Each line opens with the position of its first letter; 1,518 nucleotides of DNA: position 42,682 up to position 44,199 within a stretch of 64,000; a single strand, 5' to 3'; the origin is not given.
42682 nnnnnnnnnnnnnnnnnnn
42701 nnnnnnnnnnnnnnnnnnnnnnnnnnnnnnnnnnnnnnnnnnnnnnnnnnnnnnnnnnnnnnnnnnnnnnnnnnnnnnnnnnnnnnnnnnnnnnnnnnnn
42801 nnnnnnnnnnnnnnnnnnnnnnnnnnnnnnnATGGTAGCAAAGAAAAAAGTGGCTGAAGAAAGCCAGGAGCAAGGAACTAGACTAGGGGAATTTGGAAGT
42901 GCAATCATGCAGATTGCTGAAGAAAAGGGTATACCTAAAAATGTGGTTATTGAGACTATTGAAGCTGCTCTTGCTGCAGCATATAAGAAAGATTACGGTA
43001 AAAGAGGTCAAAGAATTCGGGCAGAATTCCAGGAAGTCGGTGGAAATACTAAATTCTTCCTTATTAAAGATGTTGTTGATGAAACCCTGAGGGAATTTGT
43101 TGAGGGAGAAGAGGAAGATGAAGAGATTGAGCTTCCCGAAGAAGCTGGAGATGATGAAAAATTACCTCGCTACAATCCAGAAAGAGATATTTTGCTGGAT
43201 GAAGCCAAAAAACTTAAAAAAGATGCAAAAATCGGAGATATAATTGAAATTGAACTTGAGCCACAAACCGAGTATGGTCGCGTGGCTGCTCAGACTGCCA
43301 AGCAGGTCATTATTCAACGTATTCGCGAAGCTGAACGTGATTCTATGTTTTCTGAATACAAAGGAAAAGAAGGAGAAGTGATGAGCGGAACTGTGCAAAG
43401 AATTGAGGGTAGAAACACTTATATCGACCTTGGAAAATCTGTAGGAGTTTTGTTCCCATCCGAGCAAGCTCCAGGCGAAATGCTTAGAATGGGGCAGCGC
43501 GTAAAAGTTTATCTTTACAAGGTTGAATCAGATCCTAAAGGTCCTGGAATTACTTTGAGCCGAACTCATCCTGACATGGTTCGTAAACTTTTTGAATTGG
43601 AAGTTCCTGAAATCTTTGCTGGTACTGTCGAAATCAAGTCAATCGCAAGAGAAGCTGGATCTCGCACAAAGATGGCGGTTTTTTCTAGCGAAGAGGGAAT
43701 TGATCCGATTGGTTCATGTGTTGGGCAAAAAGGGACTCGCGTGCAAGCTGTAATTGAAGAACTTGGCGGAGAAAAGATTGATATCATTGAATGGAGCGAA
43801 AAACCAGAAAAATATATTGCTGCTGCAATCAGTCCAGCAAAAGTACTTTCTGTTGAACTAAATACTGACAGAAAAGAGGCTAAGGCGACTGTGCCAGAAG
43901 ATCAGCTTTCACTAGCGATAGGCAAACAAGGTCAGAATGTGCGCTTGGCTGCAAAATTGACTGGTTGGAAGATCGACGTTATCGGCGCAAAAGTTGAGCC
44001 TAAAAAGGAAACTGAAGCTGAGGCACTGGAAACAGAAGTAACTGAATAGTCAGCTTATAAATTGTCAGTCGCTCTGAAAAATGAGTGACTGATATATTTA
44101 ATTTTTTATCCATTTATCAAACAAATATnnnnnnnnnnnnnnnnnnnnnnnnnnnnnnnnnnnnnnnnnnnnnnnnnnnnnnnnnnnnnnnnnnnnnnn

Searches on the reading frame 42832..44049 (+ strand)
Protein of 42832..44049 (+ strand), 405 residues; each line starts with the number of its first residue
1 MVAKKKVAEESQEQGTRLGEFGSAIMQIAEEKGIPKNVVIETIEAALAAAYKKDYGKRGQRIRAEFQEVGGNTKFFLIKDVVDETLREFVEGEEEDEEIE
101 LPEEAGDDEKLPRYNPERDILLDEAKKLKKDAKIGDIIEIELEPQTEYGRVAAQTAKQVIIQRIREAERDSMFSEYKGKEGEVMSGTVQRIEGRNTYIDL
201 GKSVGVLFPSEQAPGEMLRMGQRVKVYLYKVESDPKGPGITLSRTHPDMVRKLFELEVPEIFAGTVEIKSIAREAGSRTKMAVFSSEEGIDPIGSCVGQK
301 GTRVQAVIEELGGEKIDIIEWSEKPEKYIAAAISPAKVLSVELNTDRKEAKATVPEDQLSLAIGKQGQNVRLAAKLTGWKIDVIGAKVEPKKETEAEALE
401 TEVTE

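Call 15: search_protein_families(library=pfam, proteins=[window:42832-44049:+])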
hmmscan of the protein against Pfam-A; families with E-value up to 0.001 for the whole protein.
window:42832-44049:+ (405 aa): 6 families
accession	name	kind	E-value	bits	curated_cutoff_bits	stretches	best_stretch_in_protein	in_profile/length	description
PF08529.16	NusA_N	-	6.4e-32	110.7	23.8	1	20-170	1-119/119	NusA N-terminal domain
PF13184.12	KH_5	-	6.4e-30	103.5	27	1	275-342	1-68/69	NusA-like KH domain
PF00575.29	S1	-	2.2e-06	28.4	22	1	179-237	3-68/74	S1 RNA binding domain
PF00013.35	KH_1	-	0.00024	21.2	21.5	0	353-388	5-41/66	KH domain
PF23095.1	KH_NusA_C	-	0.0003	21.2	34.2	1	357-382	8-33/59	Transcription termination/antitermination protein NusA, KH domain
PF13509.12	S1_2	-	0.00085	19.8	21.8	0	181-230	2-50/61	S1 domain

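Call 64: find_homologous_proteins(query=window:42832-44049:+, max_evalue=1e-60)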
Query window:42832-44049:+ (405 aa): 7998 proteins with E <= 1e-60 among 8000 candidates; the best 120 are listed.
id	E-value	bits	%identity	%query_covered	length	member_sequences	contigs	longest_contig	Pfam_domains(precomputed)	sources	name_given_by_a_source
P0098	1.2e-217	741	90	96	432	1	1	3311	PF13184.13,PF26594.2,PF00013.36,PF08529.17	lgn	-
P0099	1.2e-215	734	89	95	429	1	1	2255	PF13184.13,PF26594.2,PF00575.30,PF08529.17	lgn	-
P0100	1.3e-215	734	88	97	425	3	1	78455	PF13184.13,PF26594.2,PF08529.17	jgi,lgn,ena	-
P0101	1.6e-215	734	87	100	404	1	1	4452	PF13184.13,PF26594.2,PF08529.17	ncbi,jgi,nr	ncbi:MAG: hypothetical protein ACD_14C00059G0001 [uncultured bacterium]|nr:MAG: hypothetical protein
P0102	2.0e-214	730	88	97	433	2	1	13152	PF13184.13,PF26594.2,PF08529.17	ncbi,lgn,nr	ncbi:MAG: transcription termination factor NusA [Candidatus Moranbacteria bacterium]|nr:transcriptio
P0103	6.2e-214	729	89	95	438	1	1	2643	PF13184.13,PF26594.2,PF08529.17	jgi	jgi:N utilization substance protein A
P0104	8.8e-214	728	87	97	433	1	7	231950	PF13184.13,PF26594.2,PF08529.17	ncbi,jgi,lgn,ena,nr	ncbi:MAG TPA: transcription termination/antitermination protein NusA [Candidatus Moranbacteria bacte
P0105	1.8e-213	727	89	95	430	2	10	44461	PF13184.13,PF26594.2,PF00575.30,PF08529.17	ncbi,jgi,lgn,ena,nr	ncbi:MAG: Transcription termination factor NusA [Candidatus Moranbacteria bacterium GW2011_GWE1_36_7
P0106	4.3e-213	726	87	96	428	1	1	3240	PF13184.13,PF26594.2,PF08529.17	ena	-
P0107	8.2e-213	725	88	95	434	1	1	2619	PF13184.13,PF26594.2,PF08529.17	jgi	jgi:N utilization substance protein A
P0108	1.1e-212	724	88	96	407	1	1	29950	PF13184.13,PF26594.2,PF08529.17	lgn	-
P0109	1.1e-212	724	89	92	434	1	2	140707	PF13184.13,PF26594.2,PF00013.36,PF00575.30,PF08529.17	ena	-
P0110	1.5e-212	724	89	95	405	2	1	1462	PF13184.13,PF26594.2,PF00575.30,PF08529.17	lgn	-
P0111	1.5e-212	724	88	95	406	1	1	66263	PF13184.13,PF26594.2,PF08529.17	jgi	jgi:N utilization substance protein A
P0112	4.1e-212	723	88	95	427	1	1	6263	PF13184.13,PF26594.2,PF08529.17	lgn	-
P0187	6.1e-196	669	82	95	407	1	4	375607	PF13184.13,PF26594.2,PF00575.30,PF08529.17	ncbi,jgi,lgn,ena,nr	ncbi:MAG TPA: transcription termination factor NusA [Candidatus Moranbacteria bacterium]|nr:transcri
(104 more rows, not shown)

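Call 65: find_encoding_contigs(protein=P0104, flank=10000, max_places=2)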
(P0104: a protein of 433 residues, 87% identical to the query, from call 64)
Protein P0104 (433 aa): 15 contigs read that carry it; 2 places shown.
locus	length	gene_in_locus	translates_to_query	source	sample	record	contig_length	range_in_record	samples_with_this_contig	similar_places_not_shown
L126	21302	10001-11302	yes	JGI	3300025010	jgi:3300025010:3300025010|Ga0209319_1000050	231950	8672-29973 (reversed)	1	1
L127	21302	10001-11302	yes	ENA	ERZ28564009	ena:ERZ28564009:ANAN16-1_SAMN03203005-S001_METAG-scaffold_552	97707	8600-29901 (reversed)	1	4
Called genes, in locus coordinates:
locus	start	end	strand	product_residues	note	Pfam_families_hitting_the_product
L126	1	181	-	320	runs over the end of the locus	PF02899:Phage_int_SAM_1, PF13102:Phage_int_SAM_5 (weak), PF13495:Phage_int_SAM_4, PF00589:Phage_integrase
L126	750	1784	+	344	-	PF01476:LysM, PF23473:LysM3_LYK4_5 (faint), PF01476:LysM, PF05257:CHAP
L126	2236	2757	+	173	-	-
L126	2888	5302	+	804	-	-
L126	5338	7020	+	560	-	-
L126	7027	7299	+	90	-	PF18895:T4SS_pilin (faint)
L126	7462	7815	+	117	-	PF18895:T4SS_pilin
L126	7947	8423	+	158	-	PF18895:T4SS_pilin (faint)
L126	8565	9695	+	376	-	PF18895:T4SS_pilin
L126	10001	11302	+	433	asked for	PF08529:NusA_N, PF13184:KH_NusA_1st, PF26594:KH_NusA_2nd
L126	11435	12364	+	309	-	PF01368:DHH, PF02833:DHHA2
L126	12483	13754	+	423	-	PF05697:Trigger_N, PF00254:FKBP_C, PF05698:Trigger_C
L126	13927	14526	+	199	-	PF00574:CLP_protease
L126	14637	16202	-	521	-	PF01676:Metalloenzyme, PF06415:iPGM_N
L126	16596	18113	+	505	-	PF12072:RNase_Y_N, PF00013:KH_1, PF22891:KH_PNO1_2nd (weak), PF01966:HD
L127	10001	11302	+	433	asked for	PF08529:NusA_N, PF13184:KH_NusA_1st, PF26594:KH_NusA_2nd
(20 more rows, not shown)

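Call 66: find_encoding_contigs(protein=P0109, flank=10000, max_places=1)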
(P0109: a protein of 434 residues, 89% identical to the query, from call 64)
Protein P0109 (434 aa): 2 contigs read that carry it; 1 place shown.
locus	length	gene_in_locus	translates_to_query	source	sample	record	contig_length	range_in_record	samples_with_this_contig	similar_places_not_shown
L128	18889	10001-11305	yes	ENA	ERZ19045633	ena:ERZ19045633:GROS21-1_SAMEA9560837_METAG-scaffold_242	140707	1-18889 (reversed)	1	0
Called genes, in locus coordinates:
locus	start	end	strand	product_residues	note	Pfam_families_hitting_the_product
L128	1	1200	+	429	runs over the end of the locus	PF01476:LysM, PF23473:LysM3_LYK4_5 (faint), PF01476:LysM (weak), PF05257:CHAP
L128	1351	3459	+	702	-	PF04610:TrbL (weak)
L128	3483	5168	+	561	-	-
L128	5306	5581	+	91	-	-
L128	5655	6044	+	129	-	PF18895:T4SS_pilin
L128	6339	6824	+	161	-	PF18895:T4SS_pilin (weak)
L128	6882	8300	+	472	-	PF18895:T4SS_pilin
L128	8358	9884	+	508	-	PF18895:T4SS_pilin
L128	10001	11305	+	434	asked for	PF08529:NusA_N, PF00575:S1 (weak), PF13184:KH_NusA_1st, PF00013:KH_1 (faint), PF26594:KH_NusA_2nd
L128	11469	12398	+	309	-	PF01368:DHH, PF02833:DHHA2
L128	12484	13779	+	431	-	PF05697:Trigger_N, PF00254:FKBP_C, PF05698:Trigger_C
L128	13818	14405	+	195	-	PF00574:CLP_protease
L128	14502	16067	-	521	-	PF01676:Metalloenzyme, PF06415:iPGM_N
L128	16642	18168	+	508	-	PF12072:RNase_Y_N, PF08668:HDOD (faint), PF00013:KH_1, PF22891:KH_PNO1_2nd (faint), PF01966:HD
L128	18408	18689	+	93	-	PF18291:HU-HIG, PF00216:Bac_DNA_binding, PF14908:HU-CCDC81_euk_1 (weak)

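Call 67: find_encoding_contigs(protein=P0187, flank=10000, max_places=2)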
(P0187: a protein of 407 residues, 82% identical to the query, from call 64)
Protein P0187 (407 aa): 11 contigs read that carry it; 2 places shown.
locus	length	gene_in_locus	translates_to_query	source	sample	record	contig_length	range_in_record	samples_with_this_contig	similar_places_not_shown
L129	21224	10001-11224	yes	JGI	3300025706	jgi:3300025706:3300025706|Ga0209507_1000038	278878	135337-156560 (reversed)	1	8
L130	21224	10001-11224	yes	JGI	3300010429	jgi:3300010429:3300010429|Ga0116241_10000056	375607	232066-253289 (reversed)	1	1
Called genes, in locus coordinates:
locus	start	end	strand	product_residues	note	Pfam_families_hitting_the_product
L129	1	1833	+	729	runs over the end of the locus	PF00580:UvrD-helicase, PF01443:Viral_helicase1 (faint), PF13086:AAA_11 (weak), PF13245:AAA_19, PF13604:AAA_30 (faint), PF13361:UvrD_C, PF13538:UvrD_C_2, PF21196:PcrA_UvrD_tudor (weak)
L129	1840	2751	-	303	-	PF02899:Phage_int_SAM_1, PF13102:Phage_int_SAM_5 (weak), PF13495:Phage_int_SAM_4, PF00589:Phage_integrase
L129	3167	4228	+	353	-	PF23446:LysM1_NFP_LYK (faint), PF23462:LysM3_NFP (faint), PF01476:LysM, PF23473:LysM3_LYK4_5 (weak), PF01476:LysM, PF05257:CHAP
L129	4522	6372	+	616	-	PF04610:TrbL (weak)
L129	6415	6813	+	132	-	-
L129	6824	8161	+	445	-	-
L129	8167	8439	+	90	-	PF18895:T4SS_pilin (weak)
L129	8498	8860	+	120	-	PF18895:T4SS_pilin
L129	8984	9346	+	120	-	PF18895:T4SS_pilin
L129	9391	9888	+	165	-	PF18895:T4SS_pilin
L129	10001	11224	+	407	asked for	PF08529:NusA_N, PF00575:S1 (weak), PF13184:KH_NusA_1st, PF26594:KH_NusA_2nd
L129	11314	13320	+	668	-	PF03030:H_PPase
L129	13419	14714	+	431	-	PF05697:Trigger_N, PF00254:FKBP_C, PF05698:Trigger_C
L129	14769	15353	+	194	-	PF00574:CLP_protease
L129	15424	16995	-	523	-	PF01676:Metalloenzyme, PF06415:iPGM_N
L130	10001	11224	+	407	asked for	PF08529:NusA_N, PF00575:S1 (weak), PF13184:KH_NusA_1st, PF26594:KH_NusA_2nd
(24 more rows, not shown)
